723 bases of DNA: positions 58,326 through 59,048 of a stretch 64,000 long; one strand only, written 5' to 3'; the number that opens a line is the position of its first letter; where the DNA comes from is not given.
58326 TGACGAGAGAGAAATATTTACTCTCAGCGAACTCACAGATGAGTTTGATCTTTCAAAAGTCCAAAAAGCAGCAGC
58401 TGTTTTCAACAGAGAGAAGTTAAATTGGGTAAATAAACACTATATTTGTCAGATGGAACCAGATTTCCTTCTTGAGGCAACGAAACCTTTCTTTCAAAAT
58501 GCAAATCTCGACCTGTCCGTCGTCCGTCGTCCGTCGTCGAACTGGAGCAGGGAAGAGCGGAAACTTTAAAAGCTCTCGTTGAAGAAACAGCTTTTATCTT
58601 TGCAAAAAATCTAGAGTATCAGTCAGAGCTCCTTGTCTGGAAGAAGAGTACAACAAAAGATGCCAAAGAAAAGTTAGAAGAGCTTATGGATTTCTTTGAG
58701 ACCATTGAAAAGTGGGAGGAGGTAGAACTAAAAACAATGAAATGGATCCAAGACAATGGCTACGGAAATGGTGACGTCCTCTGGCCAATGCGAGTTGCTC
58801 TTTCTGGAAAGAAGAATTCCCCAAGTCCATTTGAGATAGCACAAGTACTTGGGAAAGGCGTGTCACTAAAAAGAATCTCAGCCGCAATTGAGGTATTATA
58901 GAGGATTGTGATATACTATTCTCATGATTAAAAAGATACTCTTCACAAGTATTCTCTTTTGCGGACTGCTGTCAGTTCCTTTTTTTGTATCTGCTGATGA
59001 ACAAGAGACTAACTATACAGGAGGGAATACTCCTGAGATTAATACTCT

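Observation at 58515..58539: gltX interrupted by a 14-bp expansion of a heptanucleotide tandem repeat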

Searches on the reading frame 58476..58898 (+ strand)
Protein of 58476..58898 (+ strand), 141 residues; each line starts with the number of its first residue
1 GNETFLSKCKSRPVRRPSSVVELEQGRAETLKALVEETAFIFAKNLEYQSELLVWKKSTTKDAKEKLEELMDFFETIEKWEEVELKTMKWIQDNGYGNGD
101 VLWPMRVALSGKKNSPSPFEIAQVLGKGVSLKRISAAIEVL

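Call 9: search_protein_families(library=pfam, proteins=[window:58476-58898:+])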
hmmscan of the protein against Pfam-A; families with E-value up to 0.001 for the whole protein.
window:58476-58898:+ (141 aa): 1 family
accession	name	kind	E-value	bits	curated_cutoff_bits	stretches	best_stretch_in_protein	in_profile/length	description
PF19269.4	Anticodon_2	-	4e-30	105.5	23.6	1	19-138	18-141/141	Anticodon binding domain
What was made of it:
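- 58476..58901 (+): Downstream open frame carrying the remainder of the anticodon-binding domain. It is homologous from the tract to the stop at 58899-58901. It contains no ATG, GTG or TTG before 58686. Pfam Anticodon_2 profile positions 18-141 of 141, E=4e-30 (call 9).
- On tRNA glutamyl-Q(34) synthetase GluQRS (YadB): The anticodon-binding domain is encoded downstream in another frame (call 9).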

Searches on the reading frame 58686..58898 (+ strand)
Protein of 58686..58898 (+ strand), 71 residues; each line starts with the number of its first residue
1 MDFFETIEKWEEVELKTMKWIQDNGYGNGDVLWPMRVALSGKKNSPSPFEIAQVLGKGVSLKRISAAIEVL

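Call 14: list_cluster_members(proteins=[P0001, window:58686-58898:+, window:58924-60174:+])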
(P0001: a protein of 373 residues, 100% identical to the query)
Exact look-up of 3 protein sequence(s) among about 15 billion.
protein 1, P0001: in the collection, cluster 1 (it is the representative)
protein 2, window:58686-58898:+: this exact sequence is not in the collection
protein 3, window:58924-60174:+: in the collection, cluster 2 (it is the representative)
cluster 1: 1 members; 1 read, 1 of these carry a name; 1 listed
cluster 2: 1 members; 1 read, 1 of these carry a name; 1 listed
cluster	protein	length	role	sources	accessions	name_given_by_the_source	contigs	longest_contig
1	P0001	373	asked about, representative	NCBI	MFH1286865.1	MAG: glutamate--tRNA ligase [Candidatus Magasanikbacteria bacterium]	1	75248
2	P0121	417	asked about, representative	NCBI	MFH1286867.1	MAG: peptidoglycan DD-metalloendopeptidase family protein [Candidatus Magasanikbacteria ...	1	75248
